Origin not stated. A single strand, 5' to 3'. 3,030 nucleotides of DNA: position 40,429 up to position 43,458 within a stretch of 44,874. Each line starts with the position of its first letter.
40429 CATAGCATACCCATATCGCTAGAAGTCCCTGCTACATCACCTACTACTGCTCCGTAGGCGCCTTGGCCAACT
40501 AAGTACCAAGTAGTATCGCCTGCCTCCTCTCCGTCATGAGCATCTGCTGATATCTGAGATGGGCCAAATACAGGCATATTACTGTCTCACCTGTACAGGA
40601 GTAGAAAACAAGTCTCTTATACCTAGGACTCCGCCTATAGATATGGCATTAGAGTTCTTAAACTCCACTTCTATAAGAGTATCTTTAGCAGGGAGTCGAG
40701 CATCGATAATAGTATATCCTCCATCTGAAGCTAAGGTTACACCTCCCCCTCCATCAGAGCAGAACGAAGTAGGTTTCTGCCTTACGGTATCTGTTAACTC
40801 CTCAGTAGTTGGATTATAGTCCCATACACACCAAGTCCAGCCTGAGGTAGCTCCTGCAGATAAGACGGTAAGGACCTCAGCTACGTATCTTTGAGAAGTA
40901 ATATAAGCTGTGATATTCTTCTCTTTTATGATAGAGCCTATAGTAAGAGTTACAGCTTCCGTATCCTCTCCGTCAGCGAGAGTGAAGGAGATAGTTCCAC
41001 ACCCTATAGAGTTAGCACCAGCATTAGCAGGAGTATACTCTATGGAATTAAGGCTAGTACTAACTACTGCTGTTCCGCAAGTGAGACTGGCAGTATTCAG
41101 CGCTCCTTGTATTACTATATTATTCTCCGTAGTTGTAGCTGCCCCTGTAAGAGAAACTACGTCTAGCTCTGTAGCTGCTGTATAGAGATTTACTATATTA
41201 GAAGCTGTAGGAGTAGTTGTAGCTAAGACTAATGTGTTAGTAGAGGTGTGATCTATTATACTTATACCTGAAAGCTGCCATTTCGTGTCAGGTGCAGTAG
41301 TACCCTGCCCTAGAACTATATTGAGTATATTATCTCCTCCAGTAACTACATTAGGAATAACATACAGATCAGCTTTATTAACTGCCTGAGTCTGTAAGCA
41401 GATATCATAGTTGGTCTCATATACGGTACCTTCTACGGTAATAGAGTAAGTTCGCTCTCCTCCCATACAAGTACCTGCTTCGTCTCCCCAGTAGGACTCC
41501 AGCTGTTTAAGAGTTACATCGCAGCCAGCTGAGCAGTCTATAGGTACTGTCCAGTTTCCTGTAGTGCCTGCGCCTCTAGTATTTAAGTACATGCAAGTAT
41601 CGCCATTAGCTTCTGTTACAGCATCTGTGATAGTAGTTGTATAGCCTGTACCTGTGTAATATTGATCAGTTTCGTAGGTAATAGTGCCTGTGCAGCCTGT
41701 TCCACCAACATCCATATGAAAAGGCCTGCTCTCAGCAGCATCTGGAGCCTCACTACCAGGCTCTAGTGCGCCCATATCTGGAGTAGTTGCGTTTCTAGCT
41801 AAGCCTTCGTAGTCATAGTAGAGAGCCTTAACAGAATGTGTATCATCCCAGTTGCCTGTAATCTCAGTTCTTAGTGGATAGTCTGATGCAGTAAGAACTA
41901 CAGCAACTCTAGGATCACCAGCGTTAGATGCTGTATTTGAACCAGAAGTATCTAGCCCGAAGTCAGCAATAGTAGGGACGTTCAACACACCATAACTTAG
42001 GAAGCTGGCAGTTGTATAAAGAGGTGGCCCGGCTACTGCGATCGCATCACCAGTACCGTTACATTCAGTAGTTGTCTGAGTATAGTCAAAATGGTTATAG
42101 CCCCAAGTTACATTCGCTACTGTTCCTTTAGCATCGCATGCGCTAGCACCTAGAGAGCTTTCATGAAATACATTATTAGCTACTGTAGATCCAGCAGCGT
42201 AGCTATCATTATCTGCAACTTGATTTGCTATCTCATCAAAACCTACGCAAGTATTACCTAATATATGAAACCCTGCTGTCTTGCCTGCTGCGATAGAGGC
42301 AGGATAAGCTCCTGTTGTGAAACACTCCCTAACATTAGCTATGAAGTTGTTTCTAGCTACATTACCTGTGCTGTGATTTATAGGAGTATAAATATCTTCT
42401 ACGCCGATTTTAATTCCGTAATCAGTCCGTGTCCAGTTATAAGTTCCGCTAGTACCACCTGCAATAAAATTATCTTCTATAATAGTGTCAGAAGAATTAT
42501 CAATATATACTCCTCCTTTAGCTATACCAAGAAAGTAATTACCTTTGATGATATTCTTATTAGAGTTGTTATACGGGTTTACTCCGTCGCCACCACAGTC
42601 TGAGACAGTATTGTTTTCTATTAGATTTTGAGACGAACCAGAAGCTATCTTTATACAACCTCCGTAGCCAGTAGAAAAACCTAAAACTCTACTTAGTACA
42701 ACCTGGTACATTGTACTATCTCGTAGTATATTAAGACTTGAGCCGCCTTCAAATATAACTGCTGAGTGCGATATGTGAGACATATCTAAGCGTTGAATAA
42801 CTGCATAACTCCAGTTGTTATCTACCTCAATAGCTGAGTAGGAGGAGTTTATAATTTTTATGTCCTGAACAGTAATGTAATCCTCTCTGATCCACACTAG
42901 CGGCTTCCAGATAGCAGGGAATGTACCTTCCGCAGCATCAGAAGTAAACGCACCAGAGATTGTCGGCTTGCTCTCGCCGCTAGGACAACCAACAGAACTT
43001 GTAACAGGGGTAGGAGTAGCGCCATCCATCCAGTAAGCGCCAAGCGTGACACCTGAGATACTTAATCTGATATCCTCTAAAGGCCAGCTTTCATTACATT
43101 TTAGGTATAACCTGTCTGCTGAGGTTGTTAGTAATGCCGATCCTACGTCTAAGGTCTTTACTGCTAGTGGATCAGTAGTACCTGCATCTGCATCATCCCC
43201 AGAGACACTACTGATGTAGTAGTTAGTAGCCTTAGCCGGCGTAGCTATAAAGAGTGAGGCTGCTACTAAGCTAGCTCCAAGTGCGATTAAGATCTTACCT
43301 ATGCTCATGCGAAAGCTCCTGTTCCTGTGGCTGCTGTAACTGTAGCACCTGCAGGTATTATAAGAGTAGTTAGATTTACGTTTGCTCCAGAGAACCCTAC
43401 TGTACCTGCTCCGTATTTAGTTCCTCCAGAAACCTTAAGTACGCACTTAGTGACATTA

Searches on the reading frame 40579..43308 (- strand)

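Call 13: search_protein_families(library=phrogs, proteins=[window:40579-43308:-], max_evalue=0.001)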
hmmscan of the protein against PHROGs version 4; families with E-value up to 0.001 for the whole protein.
window:40579-43308:- (909 aa): 0 families

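Call 109: search_protein_families(library=pfam, proteins=[window:40579-43308:-], max_evalue=0.01)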
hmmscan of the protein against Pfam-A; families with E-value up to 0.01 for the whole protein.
window:40579-43308:- (909 aa): 2 families
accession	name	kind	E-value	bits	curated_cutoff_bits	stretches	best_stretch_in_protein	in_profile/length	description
PF13229.12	Beta_helix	-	2.7e-09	37.3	25.9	1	142-296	7-149/158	Right handed beta helix region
PF11721.14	Malectin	-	0.00017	22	23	1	535-652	8-127/163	Malectin domain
